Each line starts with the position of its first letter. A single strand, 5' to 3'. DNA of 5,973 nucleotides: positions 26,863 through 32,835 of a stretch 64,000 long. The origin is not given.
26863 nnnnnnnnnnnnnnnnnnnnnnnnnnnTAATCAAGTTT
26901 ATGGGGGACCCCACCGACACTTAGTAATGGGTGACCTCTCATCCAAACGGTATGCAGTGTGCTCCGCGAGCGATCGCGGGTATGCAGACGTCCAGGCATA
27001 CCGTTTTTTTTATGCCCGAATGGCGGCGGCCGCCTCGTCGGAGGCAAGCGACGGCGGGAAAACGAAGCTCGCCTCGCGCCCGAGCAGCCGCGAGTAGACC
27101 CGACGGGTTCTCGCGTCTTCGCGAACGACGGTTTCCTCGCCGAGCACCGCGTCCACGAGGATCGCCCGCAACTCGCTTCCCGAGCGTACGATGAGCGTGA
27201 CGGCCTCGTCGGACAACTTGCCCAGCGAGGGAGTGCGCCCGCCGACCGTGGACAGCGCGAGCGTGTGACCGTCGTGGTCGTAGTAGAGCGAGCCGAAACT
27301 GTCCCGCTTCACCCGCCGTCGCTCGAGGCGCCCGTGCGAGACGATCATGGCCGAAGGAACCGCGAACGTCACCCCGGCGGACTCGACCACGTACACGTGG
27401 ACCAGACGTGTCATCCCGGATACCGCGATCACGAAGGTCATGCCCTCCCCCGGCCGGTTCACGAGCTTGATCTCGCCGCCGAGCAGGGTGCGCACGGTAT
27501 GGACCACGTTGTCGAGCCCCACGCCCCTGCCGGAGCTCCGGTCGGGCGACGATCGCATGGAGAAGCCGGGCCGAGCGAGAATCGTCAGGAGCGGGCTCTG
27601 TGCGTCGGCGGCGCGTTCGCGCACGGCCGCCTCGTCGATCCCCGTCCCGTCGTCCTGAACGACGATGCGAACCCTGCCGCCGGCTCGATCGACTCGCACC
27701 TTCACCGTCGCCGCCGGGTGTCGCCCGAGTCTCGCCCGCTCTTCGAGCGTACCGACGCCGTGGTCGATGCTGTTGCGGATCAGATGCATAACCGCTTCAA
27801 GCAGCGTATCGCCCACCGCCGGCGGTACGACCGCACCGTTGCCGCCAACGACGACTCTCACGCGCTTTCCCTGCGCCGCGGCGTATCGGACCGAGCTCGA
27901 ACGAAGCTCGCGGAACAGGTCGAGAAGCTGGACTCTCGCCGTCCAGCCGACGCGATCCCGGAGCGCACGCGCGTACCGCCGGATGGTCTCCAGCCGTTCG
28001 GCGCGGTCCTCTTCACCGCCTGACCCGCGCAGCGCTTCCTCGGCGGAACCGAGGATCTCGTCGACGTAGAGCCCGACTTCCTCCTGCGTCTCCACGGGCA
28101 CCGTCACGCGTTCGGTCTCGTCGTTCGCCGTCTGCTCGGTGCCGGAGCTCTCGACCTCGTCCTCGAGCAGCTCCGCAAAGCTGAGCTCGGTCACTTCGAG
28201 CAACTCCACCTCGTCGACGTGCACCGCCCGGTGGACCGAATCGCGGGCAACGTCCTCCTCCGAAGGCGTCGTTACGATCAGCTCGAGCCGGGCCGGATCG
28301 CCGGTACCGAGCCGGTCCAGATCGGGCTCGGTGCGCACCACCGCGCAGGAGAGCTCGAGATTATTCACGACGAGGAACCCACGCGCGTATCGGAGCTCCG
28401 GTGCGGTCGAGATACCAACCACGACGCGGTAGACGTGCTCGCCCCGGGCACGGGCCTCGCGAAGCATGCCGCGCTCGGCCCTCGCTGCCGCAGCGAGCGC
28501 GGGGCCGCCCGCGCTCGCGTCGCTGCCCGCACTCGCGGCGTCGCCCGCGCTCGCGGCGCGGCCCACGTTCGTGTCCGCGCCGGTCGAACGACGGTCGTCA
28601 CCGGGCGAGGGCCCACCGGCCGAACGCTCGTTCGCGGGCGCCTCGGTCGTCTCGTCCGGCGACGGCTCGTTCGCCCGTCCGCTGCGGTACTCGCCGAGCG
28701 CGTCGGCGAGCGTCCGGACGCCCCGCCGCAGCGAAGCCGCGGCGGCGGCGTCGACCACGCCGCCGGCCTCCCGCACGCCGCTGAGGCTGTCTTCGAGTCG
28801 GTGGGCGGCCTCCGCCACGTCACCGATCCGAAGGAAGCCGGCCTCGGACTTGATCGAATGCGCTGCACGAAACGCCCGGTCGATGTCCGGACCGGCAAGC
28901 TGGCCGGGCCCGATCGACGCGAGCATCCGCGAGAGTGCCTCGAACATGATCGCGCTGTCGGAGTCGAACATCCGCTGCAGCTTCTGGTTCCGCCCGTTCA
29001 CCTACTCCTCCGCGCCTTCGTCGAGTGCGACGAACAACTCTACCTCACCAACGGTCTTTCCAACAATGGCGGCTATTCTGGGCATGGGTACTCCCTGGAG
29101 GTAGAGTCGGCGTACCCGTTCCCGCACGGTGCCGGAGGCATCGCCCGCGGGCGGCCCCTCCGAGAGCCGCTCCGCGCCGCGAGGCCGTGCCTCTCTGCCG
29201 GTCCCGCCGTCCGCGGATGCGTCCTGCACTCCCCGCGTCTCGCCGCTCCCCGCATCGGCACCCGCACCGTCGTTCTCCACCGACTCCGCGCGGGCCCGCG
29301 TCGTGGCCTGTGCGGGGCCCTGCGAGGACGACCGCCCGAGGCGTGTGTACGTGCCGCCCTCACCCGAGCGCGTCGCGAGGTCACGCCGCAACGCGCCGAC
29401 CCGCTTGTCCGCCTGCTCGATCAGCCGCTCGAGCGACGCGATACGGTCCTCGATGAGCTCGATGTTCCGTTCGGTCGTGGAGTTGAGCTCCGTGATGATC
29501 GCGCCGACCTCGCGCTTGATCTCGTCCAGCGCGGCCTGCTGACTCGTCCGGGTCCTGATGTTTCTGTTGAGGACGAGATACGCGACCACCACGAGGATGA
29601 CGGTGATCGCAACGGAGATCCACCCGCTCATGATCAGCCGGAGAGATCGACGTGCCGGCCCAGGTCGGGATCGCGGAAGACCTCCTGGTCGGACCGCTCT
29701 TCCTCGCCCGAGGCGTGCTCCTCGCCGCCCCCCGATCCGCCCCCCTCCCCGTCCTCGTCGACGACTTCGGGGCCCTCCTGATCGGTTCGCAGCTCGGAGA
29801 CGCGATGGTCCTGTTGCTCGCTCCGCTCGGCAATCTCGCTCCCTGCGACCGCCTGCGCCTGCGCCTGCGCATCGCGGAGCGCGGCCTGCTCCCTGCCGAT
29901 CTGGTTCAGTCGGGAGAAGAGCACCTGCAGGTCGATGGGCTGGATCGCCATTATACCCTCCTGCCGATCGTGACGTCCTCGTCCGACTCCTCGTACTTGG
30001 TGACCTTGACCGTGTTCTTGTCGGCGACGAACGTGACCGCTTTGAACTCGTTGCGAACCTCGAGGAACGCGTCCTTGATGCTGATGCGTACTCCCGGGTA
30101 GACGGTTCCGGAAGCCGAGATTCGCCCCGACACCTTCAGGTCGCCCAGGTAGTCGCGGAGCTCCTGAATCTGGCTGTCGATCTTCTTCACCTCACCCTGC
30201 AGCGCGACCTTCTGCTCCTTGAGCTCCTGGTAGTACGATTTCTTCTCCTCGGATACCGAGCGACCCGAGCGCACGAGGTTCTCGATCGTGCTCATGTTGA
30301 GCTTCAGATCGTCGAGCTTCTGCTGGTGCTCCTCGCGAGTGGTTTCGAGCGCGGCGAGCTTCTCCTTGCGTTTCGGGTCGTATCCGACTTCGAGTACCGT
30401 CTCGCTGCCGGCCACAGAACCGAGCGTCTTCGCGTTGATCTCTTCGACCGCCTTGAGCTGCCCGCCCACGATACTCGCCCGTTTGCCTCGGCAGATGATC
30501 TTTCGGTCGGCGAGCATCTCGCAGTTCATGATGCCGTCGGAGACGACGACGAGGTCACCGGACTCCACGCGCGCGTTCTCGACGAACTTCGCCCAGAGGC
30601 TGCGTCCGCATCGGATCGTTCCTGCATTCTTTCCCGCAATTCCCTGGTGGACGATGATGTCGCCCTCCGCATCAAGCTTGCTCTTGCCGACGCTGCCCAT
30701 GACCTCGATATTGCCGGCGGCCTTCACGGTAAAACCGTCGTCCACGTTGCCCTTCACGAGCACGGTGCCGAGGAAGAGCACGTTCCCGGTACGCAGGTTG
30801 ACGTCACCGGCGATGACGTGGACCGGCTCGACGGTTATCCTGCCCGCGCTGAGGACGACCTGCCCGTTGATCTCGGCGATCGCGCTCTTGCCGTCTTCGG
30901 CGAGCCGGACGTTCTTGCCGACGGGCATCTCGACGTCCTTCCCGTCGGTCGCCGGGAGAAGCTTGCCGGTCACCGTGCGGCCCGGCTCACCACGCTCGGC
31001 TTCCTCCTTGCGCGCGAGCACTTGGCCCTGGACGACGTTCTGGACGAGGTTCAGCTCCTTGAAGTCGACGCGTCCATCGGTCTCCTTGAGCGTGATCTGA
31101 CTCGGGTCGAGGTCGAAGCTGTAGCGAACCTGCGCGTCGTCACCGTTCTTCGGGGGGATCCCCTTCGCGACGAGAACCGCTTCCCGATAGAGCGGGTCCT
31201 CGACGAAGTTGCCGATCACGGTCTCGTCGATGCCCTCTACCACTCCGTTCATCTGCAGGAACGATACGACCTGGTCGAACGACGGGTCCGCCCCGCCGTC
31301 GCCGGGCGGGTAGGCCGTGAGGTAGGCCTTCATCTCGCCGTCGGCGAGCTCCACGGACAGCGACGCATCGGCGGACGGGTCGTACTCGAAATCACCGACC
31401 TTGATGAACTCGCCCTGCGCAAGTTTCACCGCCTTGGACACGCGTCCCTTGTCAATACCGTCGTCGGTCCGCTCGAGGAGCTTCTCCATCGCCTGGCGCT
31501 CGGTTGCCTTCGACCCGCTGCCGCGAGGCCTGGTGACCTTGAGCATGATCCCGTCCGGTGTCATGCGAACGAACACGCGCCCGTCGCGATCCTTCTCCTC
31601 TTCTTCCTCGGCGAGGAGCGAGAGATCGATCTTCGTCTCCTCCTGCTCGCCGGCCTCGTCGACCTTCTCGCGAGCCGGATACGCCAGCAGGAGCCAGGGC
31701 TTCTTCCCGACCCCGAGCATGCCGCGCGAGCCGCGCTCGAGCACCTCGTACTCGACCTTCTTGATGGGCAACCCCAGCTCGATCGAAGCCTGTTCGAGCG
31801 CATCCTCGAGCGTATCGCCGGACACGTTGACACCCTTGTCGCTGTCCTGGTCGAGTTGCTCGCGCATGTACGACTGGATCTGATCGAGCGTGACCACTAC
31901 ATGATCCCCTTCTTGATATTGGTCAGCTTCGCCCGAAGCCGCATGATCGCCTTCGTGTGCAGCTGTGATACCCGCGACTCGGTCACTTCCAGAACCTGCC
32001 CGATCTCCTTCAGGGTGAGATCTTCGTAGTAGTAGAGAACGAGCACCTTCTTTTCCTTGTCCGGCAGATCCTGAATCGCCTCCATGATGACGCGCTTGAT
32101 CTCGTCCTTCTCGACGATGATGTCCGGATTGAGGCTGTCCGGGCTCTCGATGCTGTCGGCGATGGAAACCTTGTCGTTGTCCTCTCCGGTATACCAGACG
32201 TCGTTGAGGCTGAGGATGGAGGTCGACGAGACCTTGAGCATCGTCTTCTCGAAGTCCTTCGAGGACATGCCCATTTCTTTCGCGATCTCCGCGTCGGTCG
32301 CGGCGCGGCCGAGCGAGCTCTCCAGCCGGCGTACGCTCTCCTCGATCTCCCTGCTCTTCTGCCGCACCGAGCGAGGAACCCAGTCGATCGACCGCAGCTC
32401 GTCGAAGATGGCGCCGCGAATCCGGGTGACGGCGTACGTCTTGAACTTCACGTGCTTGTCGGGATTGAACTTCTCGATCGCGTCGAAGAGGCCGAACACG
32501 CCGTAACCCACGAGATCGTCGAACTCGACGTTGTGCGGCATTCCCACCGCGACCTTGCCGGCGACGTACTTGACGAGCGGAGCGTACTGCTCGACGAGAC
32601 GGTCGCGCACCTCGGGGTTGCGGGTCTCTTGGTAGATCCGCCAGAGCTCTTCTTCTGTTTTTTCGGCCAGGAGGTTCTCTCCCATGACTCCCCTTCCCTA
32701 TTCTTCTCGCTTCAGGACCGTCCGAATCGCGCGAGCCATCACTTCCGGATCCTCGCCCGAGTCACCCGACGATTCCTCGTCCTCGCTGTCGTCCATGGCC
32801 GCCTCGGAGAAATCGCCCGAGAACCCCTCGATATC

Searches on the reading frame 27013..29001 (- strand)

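Call 37: search_protein_families(library=pfam, proteins=[window:27013-29001:-], max_evalue=0.00001)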
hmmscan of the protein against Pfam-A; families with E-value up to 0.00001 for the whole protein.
window:27013-29001:- (663 aa): 3 families
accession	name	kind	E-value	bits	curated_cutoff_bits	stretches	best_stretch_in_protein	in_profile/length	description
PF02518.31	HATPase_c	-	3.6e-15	56.8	26.4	1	398-526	4-106/111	Histidine kinase-, DNA gyrase B-, and HSP90-like ATPase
PF01627.28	Hpt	-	7.4e-09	36.2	24.6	1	35-99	21-82/84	Hpt domain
PF07194.16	P2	-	2.9e-06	27.7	23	1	190-267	1-79/81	P2 response regulator binding domain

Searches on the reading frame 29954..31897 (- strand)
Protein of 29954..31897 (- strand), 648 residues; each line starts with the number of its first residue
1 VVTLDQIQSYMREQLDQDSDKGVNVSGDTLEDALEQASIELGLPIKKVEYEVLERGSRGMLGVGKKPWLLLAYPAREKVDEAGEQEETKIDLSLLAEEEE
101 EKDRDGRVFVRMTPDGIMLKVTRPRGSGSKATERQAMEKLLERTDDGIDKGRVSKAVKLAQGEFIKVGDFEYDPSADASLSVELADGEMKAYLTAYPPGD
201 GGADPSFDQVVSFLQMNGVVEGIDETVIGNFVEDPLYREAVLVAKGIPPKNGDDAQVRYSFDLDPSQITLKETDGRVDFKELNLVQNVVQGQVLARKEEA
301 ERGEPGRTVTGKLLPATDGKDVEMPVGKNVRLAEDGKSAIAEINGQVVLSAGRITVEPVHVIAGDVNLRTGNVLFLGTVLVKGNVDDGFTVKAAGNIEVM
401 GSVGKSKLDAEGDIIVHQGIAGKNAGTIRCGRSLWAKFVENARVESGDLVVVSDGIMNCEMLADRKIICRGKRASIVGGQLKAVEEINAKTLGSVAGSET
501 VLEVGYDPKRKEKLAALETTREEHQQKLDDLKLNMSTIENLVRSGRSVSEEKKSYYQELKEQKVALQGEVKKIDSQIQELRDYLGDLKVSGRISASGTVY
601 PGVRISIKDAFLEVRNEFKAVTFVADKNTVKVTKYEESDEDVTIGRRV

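Call 37: search_protein_families(library=pfam, proteins=[window:29954-31897:-], max_evalue=0.00001)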
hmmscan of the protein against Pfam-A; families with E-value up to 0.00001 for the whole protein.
window:29954-31897:- (648 aa): 3 families
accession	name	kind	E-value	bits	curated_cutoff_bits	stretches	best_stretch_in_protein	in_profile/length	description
PF03961.19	FapA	-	8.2e-76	255.6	31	1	358-629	1-271/272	Flagellar Assembly Protein A beta solenoid domain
PF20250.3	FapA_N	-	1.6e-48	164.8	27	1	181-350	2-176/178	Flagellar Assembly Protein A N-terminal region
PF14804.11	Jag_N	-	1.9e-16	60.6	25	1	25-69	1-45/50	Jag N-terminus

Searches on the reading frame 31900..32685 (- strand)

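Call 37: search_protein_families(library=pfam, proteins=[window:31900-32685:-], max_evalue=0.00001)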
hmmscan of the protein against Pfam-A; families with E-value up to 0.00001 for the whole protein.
window:31900-32685:- (262 aa): 4 families
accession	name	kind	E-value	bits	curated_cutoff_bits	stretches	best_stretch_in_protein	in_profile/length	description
PF04545.22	Sigma70_r4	-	4.2e-21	74.6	24.1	1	203-252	1-50/50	Sigma-70, region 4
PF04542.20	Sigma70_r2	-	2.3e-17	63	24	1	30-102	1-70/71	Sigma-70 region 2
PF08281.18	Sigma70_r4_2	-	6.3e-13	48.6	25.7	1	199-250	3-54/54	Sigma-70, region 4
PF04539.22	Sigma70_r3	-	3.5e-10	40.3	25.3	1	111-183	3-75/78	Sigma-70 region 3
